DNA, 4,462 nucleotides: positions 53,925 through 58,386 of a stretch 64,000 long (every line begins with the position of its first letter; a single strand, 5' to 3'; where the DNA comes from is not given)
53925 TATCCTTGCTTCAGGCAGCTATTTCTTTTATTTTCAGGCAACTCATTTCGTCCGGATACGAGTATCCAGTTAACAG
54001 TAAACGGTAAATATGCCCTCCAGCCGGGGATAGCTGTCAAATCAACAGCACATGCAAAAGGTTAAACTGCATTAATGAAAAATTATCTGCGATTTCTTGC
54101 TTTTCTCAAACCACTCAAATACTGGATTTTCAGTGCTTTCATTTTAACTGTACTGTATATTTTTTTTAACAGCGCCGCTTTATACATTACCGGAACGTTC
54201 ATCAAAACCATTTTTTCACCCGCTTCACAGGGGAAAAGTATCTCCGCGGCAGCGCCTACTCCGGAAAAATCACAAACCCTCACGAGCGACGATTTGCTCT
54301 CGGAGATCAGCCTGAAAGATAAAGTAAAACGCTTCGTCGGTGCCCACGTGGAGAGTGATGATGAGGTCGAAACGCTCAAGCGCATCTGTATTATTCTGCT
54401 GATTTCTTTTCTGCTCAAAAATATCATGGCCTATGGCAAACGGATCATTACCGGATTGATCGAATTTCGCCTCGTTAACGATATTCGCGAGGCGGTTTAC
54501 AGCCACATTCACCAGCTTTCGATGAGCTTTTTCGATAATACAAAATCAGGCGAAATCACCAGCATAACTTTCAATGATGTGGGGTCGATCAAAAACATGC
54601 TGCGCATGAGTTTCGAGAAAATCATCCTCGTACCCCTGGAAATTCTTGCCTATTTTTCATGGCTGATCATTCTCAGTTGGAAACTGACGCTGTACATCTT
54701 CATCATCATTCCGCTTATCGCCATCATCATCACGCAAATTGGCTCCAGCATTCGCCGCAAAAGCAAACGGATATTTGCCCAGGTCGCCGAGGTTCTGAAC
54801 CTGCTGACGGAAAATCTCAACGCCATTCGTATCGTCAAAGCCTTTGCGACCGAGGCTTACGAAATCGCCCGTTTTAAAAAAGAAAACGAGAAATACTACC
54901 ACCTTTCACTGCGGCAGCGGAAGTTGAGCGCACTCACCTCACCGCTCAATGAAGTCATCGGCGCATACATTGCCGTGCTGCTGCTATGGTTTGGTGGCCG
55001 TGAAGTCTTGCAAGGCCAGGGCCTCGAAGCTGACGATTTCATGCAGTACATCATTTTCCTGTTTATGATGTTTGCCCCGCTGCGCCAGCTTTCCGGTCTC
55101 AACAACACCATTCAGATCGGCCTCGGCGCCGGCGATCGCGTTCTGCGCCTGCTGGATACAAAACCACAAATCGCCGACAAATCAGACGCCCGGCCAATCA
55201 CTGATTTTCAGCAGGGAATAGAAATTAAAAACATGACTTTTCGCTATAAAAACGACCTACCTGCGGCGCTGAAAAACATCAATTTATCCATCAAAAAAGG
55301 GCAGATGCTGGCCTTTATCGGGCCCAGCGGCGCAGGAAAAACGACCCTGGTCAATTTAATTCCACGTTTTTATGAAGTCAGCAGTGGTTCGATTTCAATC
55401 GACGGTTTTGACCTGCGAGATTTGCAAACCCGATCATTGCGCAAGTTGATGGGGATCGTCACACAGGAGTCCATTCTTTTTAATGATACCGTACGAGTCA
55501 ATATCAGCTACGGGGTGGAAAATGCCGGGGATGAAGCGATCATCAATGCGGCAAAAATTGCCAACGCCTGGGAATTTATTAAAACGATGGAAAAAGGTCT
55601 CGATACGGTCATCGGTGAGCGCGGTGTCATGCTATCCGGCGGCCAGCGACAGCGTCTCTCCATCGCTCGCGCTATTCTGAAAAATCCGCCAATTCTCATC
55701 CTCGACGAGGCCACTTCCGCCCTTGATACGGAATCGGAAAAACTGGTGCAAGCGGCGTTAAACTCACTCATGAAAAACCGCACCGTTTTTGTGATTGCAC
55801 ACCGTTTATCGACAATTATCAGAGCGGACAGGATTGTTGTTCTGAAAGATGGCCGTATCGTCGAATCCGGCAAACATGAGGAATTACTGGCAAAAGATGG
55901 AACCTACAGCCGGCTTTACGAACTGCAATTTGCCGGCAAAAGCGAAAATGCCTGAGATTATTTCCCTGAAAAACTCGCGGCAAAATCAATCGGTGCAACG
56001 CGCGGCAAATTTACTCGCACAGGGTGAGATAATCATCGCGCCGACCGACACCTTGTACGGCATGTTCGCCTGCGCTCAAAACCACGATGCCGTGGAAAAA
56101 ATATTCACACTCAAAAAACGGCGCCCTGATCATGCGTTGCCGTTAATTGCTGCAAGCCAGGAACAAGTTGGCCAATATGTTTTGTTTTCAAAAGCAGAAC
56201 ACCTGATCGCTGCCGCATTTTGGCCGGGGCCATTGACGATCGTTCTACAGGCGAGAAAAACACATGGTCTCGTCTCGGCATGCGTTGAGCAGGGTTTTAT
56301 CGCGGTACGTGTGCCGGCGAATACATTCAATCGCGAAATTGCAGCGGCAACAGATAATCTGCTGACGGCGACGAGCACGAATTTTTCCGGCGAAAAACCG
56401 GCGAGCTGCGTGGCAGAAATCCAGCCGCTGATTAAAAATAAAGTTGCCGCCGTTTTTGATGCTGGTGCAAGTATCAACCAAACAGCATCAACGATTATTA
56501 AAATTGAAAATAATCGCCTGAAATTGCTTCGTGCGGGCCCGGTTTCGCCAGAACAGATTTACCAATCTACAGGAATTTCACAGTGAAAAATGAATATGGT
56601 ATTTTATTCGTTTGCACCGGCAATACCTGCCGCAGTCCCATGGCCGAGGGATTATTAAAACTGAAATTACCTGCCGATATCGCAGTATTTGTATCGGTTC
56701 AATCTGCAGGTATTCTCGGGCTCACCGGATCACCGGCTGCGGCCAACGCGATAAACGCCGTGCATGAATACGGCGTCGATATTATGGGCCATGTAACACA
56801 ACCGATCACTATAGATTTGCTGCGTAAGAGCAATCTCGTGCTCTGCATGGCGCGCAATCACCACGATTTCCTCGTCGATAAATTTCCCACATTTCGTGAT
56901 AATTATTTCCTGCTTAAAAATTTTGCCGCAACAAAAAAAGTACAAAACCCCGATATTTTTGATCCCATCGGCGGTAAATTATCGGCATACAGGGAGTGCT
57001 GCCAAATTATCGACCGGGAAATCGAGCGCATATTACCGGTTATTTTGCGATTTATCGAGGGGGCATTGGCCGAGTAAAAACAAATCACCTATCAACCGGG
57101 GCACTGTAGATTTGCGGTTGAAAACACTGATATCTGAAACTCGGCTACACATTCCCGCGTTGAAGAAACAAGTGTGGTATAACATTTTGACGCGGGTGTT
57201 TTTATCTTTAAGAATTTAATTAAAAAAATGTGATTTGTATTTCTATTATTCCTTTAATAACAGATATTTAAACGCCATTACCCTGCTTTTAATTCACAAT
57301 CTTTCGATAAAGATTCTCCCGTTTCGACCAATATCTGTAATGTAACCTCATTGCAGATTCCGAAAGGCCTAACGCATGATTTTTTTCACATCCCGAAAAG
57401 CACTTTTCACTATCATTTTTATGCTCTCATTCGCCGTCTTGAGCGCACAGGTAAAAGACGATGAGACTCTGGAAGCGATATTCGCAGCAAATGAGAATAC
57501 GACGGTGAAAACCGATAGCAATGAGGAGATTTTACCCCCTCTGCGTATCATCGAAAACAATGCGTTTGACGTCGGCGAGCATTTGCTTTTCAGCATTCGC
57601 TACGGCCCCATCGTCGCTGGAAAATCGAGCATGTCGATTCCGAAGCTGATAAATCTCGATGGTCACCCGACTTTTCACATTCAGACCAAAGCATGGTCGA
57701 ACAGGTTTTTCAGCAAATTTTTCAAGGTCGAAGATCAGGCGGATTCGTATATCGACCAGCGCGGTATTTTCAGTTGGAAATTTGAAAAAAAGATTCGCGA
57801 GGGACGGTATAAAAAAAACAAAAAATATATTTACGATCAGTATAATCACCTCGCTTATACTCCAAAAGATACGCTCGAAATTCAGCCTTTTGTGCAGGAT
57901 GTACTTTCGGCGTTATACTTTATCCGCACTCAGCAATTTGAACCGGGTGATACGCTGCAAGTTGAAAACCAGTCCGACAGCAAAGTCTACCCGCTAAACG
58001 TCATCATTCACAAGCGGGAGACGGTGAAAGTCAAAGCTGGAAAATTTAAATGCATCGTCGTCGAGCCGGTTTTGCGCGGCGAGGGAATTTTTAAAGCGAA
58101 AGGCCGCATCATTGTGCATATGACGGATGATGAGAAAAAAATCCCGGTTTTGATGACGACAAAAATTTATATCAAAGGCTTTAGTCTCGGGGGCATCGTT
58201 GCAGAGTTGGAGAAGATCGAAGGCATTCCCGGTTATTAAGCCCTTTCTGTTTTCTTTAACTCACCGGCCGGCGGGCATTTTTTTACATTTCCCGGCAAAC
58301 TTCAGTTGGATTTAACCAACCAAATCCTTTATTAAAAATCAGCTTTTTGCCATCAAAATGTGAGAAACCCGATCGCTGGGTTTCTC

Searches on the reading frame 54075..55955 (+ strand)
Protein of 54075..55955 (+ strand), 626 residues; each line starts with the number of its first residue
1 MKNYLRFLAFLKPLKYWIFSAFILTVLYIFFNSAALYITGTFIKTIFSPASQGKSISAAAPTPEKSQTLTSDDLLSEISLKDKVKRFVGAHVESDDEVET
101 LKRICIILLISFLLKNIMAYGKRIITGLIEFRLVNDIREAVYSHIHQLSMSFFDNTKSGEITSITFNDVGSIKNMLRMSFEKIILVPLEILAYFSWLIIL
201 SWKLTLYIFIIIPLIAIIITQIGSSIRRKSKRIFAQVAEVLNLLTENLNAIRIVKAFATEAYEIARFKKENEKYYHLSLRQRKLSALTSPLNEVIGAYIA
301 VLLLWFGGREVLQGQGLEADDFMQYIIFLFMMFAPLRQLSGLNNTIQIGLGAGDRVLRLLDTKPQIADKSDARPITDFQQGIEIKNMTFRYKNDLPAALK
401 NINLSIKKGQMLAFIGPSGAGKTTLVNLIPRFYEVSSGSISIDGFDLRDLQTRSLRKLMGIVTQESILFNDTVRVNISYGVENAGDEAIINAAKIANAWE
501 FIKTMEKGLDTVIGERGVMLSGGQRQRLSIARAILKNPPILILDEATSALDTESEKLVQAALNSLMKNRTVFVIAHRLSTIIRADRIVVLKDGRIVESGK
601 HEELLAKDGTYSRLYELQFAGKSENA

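Call 41: find_encoding_contigs(protein=window:54075-55955:+, flank=10000, max_places=1)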
Protein window:54075-55955:+ (626 aa): no gene with exactly this product is on record in the collection.

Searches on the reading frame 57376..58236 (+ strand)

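Call 43: search_protein_families(library=pfam, proteins=[window:57376-58236:+], max_evalue=0.001)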
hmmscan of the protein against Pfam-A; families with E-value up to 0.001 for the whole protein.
window:57376-58236:+ (287 aa): 1 family
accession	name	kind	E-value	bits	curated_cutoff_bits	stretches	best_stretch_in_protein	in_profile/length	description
PF11306.15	DUF3108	-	9.5e-32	110.9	26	1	72-264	2-199/209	Protein of unknown function (DUF3108)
